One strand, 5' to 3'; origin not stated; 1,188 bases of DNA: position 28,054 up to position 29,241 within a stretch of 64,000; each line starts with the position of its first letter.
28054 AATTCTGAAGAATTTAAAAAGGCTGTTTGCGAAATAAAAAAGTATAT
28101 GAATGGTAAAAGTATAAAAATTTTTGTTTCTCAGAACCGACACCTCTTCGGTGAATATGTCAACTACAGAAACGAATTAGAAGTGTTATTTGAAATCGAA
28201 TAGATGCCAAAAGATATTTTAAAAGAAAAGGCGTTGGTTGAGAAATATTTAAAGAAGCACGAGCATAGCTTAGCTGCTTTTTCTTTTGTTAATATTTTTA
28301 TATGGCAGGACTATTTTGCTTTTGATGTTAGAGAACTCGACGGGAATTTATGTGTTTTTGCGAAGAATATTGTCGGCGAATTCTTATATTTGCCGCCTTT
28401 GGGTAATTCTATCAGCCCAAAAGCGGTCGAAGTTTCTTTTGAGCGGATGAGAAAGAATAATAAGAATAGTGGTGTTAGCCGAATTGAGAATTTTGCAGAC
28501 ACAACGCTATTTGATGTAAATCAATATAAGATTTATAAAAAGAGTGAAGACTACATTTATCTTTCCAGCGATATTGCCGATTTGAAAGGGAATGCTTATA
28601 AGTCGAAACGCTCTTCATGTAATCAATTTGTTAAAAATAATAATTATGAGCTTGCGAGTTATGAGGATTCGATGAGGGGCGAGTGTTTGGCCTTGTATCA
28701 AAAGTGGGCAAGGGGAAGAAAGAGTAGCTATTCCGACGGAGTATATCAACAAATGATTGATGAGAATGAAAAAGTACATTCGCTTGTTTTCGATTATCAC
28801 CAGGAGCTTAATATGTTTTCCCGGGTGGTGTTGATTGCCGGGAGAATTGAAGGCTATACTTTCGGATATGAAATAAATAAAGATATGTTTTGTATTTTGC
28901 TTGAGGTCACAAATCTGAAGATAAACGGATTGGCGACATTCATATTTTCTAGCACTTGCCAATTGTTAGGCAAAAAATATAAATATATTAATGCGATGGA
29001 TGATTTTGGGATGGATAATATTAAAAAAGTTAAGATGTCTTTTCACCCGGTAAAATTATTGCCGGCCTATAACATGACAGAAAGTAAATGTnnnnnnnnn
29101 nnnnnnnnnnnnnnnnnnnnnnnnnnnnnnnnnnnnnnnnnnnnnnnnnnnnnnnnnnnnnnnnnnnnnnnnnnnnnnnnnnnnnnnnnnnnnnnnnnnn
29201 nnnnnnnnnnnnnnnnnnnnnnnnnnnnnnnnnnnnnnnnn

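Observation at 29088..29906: DnaQ-like DEDDh exonuclease with a C-terminal WYL sensor domain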

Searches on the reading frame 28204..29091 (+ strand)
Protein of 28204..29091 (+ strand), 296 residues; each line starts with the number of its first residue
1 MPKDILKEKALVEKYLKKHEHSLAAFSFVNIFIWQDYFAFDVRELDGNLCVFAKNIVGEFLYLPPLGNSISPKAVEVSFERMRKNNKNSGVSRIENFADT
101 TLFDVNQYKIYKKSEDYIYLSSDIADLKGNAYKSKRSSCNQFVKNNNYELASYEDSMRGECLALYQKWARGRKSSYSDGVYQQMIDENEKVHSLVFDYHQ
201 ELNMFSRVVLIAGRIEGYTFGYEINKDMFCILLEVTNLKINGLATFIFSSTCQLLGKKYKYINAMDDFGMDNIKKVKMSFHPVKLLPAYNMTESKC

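Call 10: search_protein_families(library=pfam, proteins=[window:28204-29091:+], max_evalue=0.001)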
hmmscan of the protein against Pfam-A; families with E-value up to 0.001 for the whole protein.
window:28204-29091:+ (296 aa): 1 family
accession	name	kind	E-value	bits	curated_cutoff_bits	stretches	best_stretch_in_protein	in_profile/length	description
PF09924.15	LPG_synthase_C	-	1.7e-24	86.9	27.5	1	25-289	10-295/298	Phosphatidylglycerol lysyltransferase, C-terminal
